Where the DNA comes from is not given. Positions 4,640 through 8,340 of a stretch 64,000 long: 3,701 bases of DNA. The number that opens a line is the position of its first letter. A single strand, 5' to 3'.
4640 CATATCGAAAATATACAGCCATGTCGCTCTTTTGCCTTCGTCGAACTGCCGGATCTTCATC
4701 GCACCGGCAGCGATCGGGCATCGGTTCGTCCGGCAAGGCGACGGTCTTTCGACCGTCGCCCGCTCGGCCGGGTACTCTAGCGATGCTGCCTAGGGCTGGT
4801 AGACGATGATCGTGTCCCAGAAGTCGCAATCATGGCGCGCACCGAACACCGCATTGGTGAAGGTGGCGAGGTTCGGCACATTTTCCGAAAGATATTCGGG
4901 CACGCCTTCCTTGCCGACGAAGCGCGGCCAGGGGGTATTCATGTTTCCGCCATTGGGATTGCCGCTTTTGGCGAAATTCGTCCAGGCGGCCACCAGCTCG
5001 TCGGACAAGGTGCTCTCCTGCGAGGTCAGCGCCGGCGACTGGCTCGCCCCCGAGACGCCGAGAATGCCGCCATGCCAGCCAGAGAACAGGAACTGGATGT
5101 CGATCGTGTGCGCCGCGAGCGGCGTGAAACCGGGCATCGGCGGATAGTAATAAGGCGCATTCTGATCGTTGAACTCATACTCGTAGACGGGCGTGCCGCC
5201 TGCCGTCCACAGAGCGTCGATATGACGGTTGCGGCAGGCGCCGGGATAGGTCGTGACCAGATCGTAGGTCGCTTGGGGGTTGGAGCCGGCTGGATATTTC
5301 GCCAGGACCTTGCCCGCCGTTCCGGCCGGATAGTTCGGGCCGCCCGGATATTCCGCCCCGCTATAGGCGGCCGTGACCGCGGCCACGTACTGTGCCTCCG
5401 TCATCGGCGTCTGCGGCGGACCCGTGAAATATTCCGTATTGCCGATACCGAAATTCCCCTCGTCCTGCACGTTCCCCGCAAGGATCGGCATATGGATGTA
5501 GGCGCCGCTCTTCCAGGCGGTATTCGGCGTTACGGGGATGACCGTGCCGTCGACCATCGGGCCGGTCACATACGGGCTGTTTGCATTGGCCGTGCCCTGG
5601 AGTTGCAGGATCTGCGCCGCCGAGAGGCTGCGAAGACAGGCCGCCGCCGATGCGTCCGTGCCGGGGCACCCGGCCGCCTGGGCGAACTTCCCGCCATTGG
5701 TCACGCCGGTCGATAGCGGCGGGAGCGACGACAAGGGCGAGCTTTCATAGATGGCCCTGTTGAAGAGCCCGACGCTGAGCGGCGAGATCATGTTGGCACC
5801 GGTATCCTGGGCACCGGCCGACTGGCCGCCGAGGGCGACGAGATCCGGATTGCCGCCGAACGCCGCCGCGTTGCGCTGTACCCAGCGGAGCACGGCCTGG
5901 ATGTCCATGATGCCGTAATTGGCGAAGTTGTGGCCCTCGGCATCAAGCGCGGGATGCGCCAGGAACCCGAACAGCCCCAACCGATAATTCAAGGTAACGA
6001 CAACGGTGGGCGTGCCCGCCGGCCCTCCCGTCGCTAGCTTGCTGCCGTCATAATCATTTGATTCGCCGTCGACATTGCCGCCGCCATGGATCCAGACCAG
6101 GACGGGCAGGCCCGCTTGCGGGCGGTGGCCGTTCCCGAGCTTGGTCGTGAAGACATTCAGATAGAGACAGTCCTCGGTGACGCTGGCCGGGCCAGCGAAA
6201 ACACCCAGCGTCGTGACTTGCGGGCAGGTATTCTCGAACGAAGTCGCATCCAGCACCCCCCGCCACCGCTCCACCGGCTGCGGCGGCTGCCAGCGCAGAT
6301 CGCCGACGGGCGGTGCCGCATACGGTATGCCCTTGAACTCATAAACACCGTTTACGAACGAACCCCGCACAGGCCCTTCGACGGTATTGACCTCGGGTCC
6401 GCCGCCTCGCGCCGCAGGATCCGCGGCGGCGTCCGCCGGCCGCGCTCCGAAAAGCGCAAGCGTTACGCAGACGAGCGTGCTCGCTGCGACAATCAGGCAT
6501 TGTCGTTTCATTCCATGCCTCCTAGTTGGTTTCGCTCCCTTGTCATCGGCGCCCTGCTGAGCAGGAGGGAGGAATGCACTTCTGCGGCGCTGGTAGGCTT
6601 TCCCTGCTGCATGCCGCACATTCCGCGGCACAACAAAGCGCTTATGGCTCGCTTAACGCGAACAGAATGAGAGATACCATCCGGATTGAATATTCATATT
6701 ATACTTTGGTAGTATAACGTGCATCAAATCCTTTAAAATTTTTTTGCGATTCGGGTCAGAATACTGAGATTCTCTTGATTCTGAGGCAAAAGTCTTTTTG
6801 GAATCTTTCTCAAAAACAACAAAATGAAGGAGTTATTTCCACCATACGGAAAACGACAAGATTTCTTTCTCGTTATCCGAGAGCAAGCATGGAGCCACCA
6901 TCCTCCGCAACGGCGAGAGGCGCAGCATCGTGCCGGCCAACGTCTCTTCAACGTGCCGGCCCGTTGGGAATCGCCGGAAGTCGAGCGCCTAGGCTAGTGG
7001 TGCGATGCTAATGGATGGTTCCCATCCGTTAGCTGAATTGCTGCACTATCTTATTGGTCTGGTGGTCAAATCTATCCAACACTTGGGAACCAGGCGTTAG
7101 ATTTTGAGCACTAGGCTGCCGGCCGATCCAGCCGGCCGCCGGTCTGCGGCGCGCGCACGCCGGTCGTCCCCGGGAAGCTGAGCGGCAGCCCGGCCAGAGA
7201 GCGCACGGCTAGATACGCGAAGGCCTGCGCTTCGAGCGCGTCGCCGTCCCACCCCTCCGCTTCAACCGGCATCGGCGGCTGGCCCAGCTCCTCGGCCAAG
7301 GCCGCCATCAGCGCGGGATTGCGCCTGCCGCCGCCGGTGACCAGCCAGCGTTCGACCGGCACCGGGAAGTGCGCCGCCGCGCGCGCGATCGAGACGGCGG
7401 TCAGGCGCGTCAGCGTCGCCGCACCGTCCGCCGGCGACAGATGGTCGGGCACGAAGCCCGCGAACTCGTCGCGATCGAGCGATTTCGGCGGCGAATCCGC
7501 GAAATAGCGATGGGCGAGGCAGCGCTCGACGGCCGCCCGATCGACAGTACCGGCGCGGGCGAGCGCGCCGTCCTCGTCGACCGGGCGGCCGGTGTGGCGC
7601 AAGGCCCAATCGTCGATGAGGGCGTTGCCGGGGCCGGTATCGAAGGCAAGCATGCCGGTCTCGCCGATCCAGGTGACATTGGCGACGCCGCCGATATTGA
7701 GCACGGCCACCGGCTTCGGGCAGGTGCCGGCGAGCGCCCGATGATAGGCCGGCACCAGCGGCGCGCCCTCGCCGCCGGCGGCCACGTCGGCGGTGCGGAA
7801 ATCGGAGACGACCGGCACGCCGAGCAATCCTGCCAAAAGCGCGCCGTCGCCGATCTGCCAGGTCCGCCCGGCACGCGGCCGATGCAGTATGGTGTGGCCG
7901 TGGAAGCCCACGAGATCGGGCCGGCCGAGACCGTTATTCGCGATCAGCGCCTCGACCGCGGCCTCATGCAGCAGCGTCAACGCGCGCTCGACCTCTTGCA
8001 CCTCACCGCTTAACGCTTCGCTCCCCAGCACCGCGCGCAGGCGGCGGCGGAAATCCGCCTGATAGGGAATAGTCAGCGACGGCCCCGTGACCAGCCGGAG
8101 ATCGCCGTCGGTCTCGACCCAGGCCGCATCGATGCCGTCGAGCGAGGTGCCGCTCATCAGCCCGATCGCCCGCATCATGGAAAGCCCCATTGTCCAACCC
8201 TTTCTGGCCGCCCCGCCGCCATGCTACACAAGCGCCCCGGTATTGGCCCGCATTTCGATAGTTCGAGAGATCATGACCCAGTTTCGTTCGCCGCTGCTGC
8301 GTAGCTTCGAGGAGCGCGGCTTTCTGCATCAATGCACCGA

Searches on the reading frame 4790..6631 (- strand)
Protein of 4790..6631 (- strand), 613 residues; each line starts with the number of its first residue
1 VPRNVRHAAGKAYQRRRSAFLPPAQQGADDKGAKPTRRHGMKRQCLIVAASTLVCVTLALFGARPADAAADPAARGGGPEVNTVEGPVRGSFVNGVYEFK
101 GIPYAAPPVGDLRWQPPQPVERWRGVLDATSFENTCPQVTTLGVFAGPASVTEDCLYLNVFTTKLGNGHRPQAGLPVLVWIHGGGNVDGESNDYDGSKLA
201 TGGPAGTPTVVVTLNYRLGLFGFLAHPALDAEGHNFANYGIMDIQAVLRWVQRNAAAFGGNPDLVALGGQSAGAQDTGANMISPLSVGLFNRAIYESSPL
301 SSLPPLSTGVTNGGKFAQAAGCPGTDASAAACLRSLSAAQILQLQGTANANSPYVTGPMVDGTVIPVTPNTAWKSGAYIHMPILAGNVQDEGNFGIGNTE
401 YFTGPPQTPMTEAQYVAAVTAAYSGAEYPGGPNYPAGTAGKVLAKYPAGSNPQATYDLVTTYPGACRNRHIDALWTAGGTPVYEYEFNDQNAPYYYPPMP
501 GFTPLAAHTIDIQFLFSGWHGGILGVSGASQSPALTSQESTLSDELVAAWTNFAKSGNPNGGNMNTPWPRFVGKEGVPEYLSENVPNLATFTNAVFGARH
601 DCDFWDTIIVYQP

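Call 93: search_protein_families(library=pfam, proteins=[window:4790-6631:-], max_evalue=0.001)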
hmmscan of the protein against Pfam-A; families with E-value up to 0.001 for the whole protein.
window:4790-6631:- (613 aa): 3 families
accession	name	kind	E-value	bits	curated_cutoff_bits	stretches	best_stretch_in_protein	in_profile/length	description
PF00135.34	COesterase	-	2.3e-104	350.7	27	1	79-586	3-499/515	Carboxylesterase family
PF20434.5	BD-FAE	-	2.8e-08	34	26.8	1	173-274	11-100/215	BD-FAE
PF07859.19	Abhydrolase_3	-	1.2e-06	28.9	25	1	178-275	1-83/210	alpha/beta hydrolase fold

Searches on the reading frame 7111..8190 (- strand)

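Call 93: search_protein_families(library=pfam, proteins=[window:7111-8190:-], max_evalue=0.001)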
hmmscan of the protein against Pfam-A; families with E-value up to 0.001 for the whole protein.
window:7111-8190:- (359 aa): 1 family
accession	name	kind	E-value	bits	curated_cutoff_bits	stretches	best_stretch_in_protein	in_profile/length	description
PF03702.20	AnmK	-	2.2e-84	284.1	24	1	6-351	1-361/367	Anhydro-N-acetylmuramic acid kinase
